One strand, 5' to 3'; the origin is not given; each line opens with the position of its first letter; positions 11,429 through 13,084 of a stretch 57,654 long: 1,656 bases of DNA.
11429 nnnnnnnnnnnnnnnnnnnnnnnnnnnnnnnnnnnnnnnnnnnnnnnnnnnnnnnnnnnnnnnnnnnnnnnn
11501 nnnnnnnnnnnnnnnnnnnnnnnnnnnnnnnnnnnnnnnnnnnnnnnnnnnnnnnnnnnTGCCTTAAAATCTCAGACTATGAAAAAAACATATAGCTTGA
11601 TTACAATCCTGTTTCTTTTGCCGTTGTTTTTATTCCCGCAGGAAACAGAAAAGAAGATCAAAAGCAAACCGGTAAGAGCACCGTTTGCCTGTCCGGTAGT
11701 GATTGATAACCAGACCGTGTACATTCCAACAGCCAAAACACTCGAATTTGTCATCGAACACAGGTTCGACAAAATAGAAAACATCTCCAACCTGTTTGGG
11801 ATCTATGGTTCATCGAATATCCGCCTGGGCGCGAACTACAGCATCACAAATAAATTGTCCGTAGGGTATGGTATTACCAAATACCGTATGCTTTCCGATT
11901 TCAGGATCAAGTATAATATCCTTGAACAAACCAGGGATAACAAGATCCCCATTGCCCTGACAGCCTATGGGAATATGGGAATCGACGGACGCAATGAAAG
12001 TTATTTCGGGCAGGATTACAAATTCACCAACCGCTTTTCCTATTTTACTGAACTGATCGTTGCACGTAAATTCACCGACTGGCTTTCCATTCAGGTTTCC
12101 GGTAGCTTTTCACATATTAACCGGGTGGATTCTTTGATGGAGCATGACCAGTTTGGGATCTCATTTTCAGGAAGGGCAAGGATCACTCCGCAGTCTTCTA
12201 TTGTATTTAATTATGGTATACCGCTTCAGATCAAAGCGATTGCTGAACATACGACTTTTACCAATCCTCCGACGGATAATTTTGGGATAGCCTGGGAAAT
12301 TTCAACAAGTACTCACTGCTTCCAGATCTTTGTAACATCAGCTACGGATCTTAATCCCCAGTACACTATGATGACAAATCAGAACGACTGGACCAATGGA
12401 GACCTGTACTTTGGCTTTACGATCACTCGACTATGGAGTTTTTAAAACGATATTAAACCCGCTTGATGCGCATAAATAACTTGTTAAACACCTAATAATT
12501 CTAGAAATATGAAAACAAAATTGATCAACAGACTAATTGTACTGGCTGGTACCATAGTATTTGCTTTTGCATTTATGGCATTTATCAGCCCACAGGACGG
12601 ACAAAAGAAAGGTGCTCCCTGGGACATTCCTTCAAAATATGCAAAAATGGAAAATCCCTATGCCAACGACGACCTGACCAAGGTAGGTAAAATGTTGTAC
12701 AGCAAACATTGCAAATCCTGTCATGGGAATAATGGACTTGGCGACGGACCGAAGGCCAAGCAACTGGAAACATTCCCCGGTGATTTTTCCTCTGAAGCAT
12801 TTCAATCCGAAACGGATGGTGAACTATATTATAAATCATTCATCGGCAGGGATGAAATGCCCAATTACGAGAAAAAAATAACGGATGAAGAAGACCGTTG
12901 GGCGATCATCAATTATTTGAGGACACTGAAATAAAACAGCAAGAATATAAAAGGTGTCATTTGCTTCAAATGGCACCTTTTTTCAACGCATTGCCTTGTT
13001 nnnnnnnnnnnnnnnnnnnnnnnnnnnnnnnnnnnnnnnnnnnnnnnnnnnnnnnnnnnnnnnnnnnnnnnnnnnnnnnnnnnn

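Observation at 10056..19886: Self-contained multihaem cytochrome island lacking any catalytic subunit: candidate porin-cytochrome / extracellular electron-transfer system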

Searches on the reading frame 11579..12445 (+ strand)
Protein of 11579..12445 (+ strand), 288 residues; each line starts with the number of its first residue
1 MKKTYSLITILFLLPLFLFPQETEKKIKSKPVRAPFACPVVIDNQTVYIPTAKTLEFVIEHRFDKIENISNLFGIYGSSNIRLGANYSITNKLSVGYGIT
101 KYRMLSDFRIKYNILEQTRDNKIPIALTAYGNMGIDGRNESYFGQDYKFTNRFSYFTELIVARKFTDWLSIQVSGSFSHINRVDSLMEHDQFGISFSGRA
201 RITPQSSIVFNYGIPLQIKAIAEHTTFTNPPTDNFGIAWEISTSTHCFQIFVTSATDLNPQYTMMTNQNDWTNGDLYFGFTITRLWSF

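Call 3: search_protein_families(library=pfam, proteins=[window:11579-12445:+], max_evalue=0.01)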
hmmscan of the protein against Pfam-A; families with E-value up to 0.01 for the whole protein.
window:11579-12445:+ (288 aa): 1 family
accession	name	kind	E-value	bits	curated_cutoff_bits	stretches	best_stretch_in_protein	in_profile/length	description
PF19089.6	DUF5777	-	3.9e-73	246.2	23.1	1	39-286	4-247/247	Membrane bound beta barrel domain (DUF5777)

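Call 4: search_protein_families(library=ncbifam, proteins=[window:11579-12445:+], max_evalue=0.01)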
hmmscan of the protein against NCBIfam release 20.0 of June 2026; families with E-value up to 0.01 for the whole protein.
window:11579-12445:+ (288 aa): 0 families

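Call 19: find_homologous_proteins(query=window:11579-12445:+, max_evalue=0.001)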
Query window:11579-12445:+ (288 aa): 334 proteins with E <= 0.001 among 678 candidates; the best 120 are listed.
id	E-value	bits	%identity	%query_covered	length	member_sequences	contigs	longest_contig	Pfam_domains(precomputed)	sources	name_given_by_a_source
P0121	1.4e-187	640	97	100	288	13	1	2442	PF19089.7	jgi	-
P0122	5.4e-172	589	89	100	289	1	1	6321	PF19089.7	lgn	-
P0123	1.7e-164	564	86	100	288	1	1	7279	PF19089.7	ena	-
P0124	2.2e-161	554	84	100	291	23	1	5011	PF19089.7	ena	-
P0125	1.7e-160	551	83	100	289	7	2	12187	PF19089.7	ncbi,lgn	-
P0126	2.7e-160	550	83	100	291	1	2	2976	PF19089.7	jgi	-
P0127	7.6e-160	549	84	100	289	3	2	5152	PF19089.7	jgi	jgi:hypothetical protein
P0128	1.4e-158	545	80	100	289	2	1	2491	PF19089.7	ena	-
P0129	2.0e-158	544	86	97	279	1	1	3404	PF19089.7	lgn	-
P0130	5.0e-157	540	81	100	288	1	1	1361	PF19089.7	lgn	-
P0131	1.1e-156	539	81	100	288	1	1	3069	PF19089.7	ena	-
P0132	1.6e-156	538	81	100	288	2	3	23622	PF19089.7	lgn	-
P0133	4.7e-156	537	81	100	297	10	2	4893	PF19089.7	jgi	jgi:hypothetical protein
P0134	6.6e-156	536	81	100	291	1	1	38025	PF19089.7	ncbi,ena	-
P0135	8.6e-156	536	79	100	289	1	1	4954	PF19089.7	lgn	-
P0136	1.3e-155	535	83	97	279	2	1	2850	PF19089.7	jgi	jgi:hypothetical protein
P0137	1.8e-155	535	80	100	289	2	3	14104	PF19089.7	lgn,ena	-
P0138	4.6e-155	533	80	100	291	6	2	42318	PF19089.7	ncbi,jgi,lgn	-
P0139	8.5e-155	532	81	100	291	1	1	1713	PF19089.7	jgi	jgi:hypothetical protein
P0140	2.7e-154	531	79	100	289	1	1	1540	PF19089.7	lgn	-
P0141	7.6e-154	529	80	100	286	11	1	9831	PF19089.7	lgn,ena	-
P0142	2.7e-152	524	77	100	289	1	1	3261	PF19089.7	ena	-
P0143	3.3e-152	524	78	100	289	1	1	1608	PF19089.7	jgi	jgi:hypothetical protein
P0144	6.1e-151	520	80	96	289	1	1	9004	PF19089.7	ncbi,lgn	ncbi:MAG: DUF5777 family beta-barrel protein [Bacteroidota bacterium]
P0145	1.0e-149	516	77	100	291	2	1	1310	PF19089.7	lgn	-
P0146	8.0e-149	513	78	100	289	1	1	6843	PF19089.7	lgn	-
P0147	1.4e-146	505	77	96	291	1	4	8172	PF19089.7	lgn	-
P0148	2.8e-146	504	76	100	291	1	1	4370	PF19089.7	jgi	jgi:hypothetical protein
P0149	2.7e-145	501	76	100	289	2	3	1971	PF19089.7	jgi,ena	-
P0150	7.1e-145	500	85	88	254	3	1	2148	PF19089.7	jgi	jgi:hypothetical protein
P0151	8.7e-144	496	75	100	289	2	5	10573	PF19089.7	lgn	-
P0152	6.9e-136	470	70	100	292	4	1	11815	PF19089.7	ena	-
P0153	3.5e-130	452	68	100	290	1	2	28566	PF19089.7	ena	-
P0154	1.6e-126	440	66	100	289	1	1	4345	PF19089.7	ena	-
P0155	1.5e-124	433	65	100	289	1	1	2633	PF19089.7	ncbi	ncbi:DUF5777 family beta-barrel protein [Bacteroidota bacterium]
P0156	7.4e-122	424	68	91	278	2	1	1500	PF19089.7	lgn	-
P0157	1.4e-108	381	61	100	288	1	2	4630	PF19089.7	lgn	-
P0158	5.0e-108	379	58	100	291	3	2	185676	PF19089.7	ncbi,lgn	-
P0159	1.5e-106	374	58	100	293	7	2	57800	PF19089.7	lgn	-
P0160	2.0e-104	367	57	100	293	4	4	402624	PF19089.7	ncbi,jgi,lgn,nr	ncbi:MAG: DUF5777 family beta-barrel protein [Bacteroidetes bacterium]|jgi:hypothetical protein|nr:D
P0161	8.4e-104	365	56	100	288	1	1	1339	PF19089.7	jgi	jgi:hypothetical protein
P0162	1.0e-103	365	56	100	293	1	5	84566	PF19089.7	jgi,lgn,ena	-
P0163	2.4e-103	364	59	100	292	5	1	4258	PF19089.7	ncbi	-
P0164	3.0e-103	363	54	100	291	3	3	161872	PF19089.7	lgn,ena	-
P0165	1.8e-102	361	58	92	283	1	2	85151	PF19089.7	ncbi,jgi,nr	ncbi:MAG: hypothetical protein CVT92_04125 [Bacteroidetes bacterium HGW-Bacteroidetes-1]|jgi:hypothe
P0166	3.1e-102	360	57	97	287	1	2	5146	PF19089.7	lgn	-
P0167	3.6e-102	360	57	93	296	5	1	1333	PF19089.7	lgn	-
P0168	4.0e-102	360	58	94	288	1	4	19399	PF19089.7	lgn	-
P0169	1.4e-101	358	55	100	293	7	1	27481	PF19089.7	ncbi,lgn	-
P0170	2.3e-100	354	56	97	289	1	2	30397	PF19089.7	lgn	-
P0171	5.8e-100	353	55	100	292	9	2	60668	PF19089.7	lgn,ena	-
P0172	6.9e-100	352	56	98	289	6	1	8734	PF19089.7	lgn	-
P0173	2.8e-99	350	55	98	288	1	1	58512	PF19089.7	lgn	-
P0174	8.5e-99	349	54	100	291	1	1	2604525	PF19089.7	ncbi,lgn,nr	ncbi:MAG: hypothetical protein IPM52_09450 [Bacteroidetes bacterium]|nr:hypothetical protein [Bacter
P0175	1.2e-98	348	55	100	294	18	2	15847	PF19089.7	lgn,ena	-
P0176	1.6e-98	348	55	99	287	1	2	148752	PF19089.7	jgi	jgi:Membrane bound beta barrel domain (DUF5777)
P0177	2.0e-98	347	82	64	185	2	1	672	PF19089.7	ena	-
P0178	2.5e-98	347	55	100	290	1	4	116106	PF19089.7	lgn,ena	-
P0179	2.9e-98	347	54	100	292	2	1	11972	PF19089.7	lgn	-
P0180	3.0e-98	347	57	100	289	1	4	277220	PF19089.7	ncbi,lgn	-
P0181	3.3e-98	347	52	100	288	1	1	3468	PF19089.7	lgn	-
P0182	6.1e-98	346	56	100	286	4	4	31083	PF19089.7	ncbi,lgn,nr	ncbi:MAG: DUF5777 family beta-barrel protein [Bacteroidales bacterium]|nr:DUF5777 family beta-barrel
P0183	6.4e-98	346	52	100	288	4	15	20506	PF19089.7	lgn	-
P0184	9.0e-98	345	59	90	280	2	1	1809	PF19089.7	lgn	-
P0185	9.4e-98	345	53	100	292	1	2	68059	PF19089.7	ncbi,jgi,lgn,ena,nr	ncbi:MAG: hypothetical protein KGZ82_06445 [Bacteroidales bacterium]|nr:hypothetical protein [Bacter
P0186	1.1e-97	345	53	100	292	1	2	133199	PF19089.7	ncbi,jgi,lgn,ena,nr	ncbi:MAG: hypothetical protein KKD74_03405 [Bacteroidetes bacterium]|nr:hypothetical protein [Bacter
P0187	1.5e-97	345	52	100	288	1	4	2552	PF19089.7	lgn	-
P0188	1.7e-97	344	53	100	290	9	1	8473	PF19089.7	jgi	jgi:hypothetical protein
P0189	2.7e-97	344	52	100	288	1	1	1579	PF19089.7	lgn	-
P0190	5.0e-97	343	55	100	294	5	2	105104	PF19089.7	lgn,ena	-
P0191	8.4e-97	342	51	100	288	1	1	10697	PF19089.7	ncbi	-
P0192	8.6e-97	342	54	97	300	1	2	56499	PF19089.7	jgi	jgi:hypothetical protein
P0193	1.0e-96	342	54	100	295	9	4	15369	PF19089.7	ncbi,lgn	-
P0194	1.1e-96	342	52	100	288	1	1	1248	PF19089.7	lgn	-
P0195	3.3e-96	340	56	100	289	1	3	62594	PF19089.7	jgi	-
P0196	4.7e-96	340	52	100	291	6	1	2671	PF19089.7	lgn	-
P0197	5.4e-96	339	55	100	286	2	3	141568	PF19089.7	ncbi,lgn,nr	ncbi:MAG: DUF5777 family beta-barrel protein [Bacteroidales bacterium]|nr:DUF5777 family beta-barrel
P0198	6.5e-96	339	56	93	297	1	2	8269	PF19089.7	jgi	-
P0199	9.2e-96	339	52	100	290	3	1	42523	PF19089.7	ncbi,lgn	-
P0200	9.8e-96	339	55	100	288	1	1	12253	PF19089.7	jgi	-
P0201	1.1e-95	338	55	92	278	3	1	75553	PF19089.7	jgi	-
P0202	2.0e-95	338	55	100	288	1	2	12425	PF19089.7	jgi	-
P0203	2.6e-95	337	55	100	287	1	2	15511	PF19089.7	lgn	-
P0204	3.4e-95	337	53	100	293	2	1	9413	PF19089.7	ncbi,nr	ncbi:MAG: DUF5777 family beta-barrel protein [Bacteroidales bacterium]|nr:DUF5777 family beta-barrel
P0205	4.2e-95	337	52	100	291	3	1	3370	PF19089.7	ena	-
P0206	4.6e-95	336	52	100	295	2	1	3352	PF19089.7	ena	-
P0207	5.1e-95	336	56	100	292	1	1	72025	PF19089.7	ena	-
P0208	5.3e-95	336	56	98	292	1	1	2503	PF19089.7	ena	-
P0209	7.1e-95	336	57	90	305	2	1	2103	PF19089.7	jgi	jgi:hypothetical protein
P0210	1.2e-94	335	54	100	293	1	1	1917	PF19089.7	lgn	-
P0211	1.5e-94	335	89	56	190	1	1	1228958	PF19089.7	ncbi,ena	-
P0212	2.3e-94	334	54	92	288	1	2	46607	PF19089.7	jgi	jgi:hypothetical protein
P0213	4.4e-94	333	57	93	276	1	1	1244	PF19089.7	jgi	-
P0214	4.5e-94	333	52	100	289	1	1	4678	PF19089.7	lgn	-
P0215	7.9e-94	332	53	100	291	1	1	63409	PF19089.7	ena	-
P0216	1.0e-93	332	59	90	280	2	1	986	PF19089.7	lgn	-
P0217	1.1e-93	332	51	100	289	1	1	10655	PF19089.7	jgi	jgi:hypothetical protein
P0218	1.2e-93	332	54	100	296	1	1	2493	PF19089.7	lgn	-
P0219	2.1e-93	331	57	94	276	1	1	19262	PF19089.7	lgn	-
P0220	3.3e-93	330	55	100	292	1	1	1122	PF19089.7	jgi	-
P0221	3.6e-93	330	55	98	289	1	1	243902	PF19089.7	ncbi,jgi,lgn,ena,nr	ncbi:MAG: DUF5777 family beta-barrel protein [Bacteroidales bacterium]|jgi:hypothetical protein|nr:D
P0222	3.6e-93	330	51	97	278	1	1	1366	PF19089.7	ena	-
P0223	3.9e-93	330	52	100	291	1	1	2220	PF19089.7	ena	-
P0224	4.0e-93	330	54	100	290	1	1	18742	PF19089.7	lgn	-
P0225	6.3e-93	329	55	100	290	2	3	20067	PF19089.7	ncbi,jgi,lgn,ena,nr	ncbi:MAG: hypothetical protein B6D61_04535 [Bacteroidetes bacterium 4484_249]|nr:MAG: hypothetical p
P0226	6.6e-93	329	55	91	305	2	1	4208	PF19089.7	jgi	jgi:hypothetical protein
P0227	7.2e-93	329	52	97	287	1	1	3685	PF19089.7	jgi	jgi:hypothetical protein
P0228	7.7e-93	329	51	99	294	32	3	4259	PF19089.7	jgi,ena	-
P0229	8.1e-93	329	54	100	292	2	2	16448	PF19089.7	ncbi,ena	-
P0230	9.1e-93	329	55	100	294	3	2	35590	PF19089.7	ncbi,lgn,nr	ncbi:MAG: DUF5777 family beta-barrel protein [Bacteroidetes bacterium]|nr:DUF5777 family beta-barrel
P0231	9.6e-93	329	51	100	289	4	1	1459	PF19089.7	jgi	jgi:hypothetical protein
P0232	1.1e-92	329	54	100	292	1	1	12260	PF19089.7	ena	-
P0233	1.4e-92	328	51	98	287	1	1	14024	PF19089.7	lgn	-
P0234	2.0e-92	328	51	97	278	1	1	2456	PF19089.7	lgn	-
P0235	3.1e-92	327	50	100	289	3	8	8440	PF19089.7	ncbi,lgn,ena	-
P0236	4.0e-92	327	53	100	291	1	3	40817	PF19089.7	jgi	-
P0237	5.5e-92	326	50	98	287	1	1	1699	PF19089.7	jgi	jgi:hypothetical protein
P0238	8.3e-92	326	50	100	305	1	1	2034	PF19089.7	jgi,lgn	-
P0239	1.2e-91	325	50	99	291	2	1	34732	PF19089.7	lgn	-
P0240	1.6e-91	325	55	89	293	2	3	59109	PF19089.7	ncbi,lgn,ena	-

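Call 27: predict_structure(alignment_id=A2)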
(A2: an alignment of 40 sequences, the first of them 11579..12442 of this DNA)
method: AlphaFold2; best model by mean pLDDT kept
length: 288 residues; sequences in the alignment: 40
mean_pLDDT: 88.6   pTM: 0.82
mean pLDDT of the five models: 88.6, 86.3, 84.3, 82.2, 81.6
residues with pLDDT >= 90: 183; 70-90: 90; 50-70: 10; < 50: 5
segments of 3 or more residues with pLDDT < 50: 20-24
pLDDT, mean of each block of 10 residues (from residue 1): 81 71 58 83 93 95 87 84 96 96 95 94 94 91 80 95 94 96 83 96 95 90 75 96 92 93 91 92 89
secondary structure, 60 per line:
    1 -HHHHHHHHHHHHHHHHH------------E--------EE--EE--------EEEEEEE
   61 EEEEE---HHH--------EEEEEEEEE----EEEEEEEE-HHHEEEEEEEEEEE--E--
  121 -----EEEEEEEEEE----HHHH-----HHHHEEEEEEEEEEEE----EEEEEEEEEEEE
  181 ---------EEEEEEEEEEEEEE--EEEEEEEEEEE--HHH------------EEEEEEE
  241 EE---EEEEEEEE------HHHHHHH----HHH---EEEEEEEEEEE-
elements in order: H2-18 E54-65 E80-88 E93-100 E105-115 E126-135 H140-143 H149-152 E153-164 E169-180 E190-203 E206-216 E234-242 E246-253 H260-266 E277-287

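Call 31: fold_search(model_id=the predicted structure, library=pdb)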
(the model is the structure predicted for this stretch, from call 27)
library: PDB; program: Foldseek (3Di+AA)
matches with E <= 10: 877; with E <= 0.001: 80
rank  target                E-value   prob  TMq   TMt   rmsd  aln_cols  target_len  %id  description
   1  4rl8_C                4.3e-07  1.00  0.48  0.51   8.8       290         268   13  Crystal structure of the COG4313 outer membrane channel from Pseudomonas putida F1 (released 2015-07-29)
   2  5o65_A                7.8e-07  1.00  0.53  0.55   7.6       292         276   13  Crystal Structure of the Pseudomonas functional amyloid secretion protein FapF (released 2017-08-23)
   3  5o68_I                9.2e-07  1.00  0.52  0.58   6.5       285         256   12  Crystal Structure of the Pseudomonas functional amyloid secretion protein FapF - R157A mutant (released 2017-08-23)
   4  5o68_J                1.5e-06  1.00  0.49  0.53   7.8       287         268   12  Crystal Structure of the Pseudomonas functional amyloid secretion protein FapF - R157A mutant (released 2017-08-23)
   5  5o68_G                3.4e-06  1.00  0.54  0.57   6.5       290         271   12  Crystal Structure of the Pseudomonas functional amyloid secretion protein FapF - R157A mutant (released 2017-08-23)
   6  5o68_F                3.4e-06  1.00  0.53  0.60   7.0       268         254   13  Crystal Structure of the Pseudomonas functional amyloid secretion protein FapF - R157A mutant (released 2017-08-23)
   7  2wvp                  3.4e-06  1.00  0.43  0.46   9.3       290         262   11  Synthetically modified OmpG (released 2010-07-14)
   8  2jqy_MODEL_1_A        4.5e-06  1.00  0.41  0.42  12.7       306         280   11  Outer Membrane Protein G (released 2007-10-09)
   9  4rl8_A                5.3e-06  1.00  0.49  0.52   8.3       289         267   12  Crystal structure of the COG4313 outer membrane channel from Pseudomonas putida F1 (released 2015-07-29)
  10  5o68_B                7.0e-06  1.00  0.51  0.54   7.1       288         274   12  Crystal Structure of the Pseudomonas functional amyloid secretion protein FapF - R157A mutant (released 2017-08-23)
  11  5o65_C                7.4e-06  1.00  0.52  0.54   7.3       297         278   13  Crystal Structure of the Pseudomonas functional amyloid secretion protein FapF (released 2017-08-23)
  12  7q5c                  7.4e-06  1.00  0.45  0.50   8.4       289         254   10  Crystal structure of OmpG in space group 96 (released 2022-11-16)
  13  2iwv_A                8.3e-06  1.00  0.47  0.49   7.2       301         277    9  Structure of the monomeric outer membrane porin OmpG in the open and closed conformation (released 2006-08-14)
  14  5o65_B                8.7e-06  1.00  0.49  0.48   8.9       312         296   12  Crystal Structure of the Pseudomonas functional amyloid secretion protein FapF (released 2017-08-23)
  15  5o68_A                1.1e-05  1.00  0.48  0.50   7.7       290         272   12  Crystal Structure of the Pseudomonas functional amyloid secretion protein FapF - R157A mutant (released 2017-08-23)
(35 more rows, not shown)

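Call 71: search_solved_structures(query=A2, max_evalue=10)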
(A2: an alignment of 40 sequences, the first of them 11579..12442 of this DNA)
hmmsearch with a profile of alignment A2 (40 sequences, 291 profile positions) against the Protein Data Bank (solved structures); distinct sequences matched with E-value up to 10: 1.
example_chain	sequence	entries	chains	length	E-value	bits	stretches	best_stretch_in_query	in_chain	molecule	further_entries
7k5b_N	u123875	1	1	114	0.02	17.4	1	65-147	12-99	Dynein light chain tctex-type 1 protein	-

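Call 78: search_protein_representatives(alignment_id=A2)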
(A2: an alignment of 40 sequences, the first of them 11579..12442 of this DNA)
Query: 40 sequences, 291 profile positions. Proteins with E-value up to 0.001 (for the whole library): 2098; up to 1e-10: 1393; up to 1e-30: 656. The best 150 are listed.
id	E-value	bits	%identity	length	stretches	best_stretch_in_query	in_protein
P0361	1.8e-127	441.0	-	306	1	1-291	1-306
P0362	5.1e-122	423.1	-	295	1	4-291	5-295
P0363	2.0e-117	408.0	-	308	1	5-291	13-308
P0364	2.4e-117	407.8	-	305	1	1-291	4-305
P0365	4.1e-111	387.3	-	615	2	27-290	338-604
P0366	1.9e-103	362.2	-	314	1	1-291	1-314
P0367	3.6e-96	338.3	-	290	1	1-291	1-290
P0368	1.4e-95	336.3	-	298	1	1-288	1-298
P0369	5.8e-95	334.3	-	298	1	2-286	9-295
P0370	1.3e-94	333.2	-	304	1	1-291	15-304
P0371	7.0e-93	327.5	-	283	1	6-289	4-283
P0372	9.5e-93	327.1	-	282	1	4-285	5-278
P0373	1.7e-92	326.2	-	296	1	3-287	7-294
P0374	4.2e-91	321.6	-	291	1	2-291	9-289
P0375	7.1e-91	320.9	-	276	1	15-287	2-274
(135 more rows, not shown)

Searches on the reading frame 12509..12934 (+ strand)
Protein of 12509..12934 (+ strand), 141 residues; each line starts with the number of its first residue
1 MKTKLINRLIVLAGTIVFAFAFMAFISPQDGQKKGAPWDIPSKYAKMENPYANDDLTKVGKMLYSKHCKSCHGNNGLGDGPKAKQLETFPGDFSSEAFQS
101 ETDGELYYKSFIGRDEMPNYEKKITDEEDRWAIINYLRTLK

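Call 3: search_protein_families(library=pfam, proteins=[window:12509-12934:+], max_evalue=0.01)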
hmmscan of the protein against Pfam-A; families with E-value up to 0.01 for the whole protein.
window:12509-12934:+ (141 aa): 2 families
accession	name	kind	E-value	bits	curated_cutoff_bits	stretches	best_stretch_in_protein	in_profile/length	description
PF00034.26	Cytochrom_C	-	4.6e-12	47.5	21.3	1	60-141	4-90/90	Cytochrome c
PF13442.11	Cytochrome_CBB3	-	1.6e-09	38.4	27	1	58-137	4-68/68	Cytochrome C oxidase, cbb3-type, subunit III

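Call 4: search_protein_families(library=ncbifam, proteins=[window:12509-12934:+], max_evalue=0.01)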
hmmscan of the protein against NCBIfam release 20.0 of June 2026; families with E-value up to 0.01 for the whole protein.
window:12509-12934:+ (141 aa): 9 families
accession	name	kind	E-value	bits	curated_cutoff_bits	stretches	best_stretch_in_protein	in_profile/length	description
NF011054.0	PRK14486.1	equivalog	6.6e-09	35.7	447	1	46-140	203-290/294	putative bifunctional cbb3-type cytochrome c oxidase subunit II/cytochrome c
TIGR04494.1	c550_PedF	equivalog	8.2e-08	32.2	122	1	45-139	37-129/133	cytochrome c-550 PedF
NF050122.1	bc1_QcrC_actin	exception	1.3e-07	31.2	200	1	48-78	32-62/253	cytochrome bc1 complex diheme cytochrome c subunit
NF033864.1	cytochrome579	equivalog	1.5e-05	24.8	280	1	16-109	6-104/179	cytochrome 579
TIGR00782.1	ccoP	equivalog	0.00022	20.6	179.95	1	51-83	197-229/285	cytochrome-c oxidase, cbb3-type subunit III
NF040606.1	CytoC_perox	subfamily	0.0011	18.3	150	0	52-75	293-316/524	di-heme-cytochrome C peroxidase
NF045773.1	cytochro_C550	exception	0.0018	18.2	125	1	7-86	4-79/118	cytochrome c550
NF045774.1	cytochro_C551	exception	0.0051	16.7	118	0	54-87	36-67/110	cytochrome c551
NF045930.1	Cytc6PetJCyano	equivalog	0.0055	16.6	135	0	57-128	28-94/110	cytochrome c6 PetJ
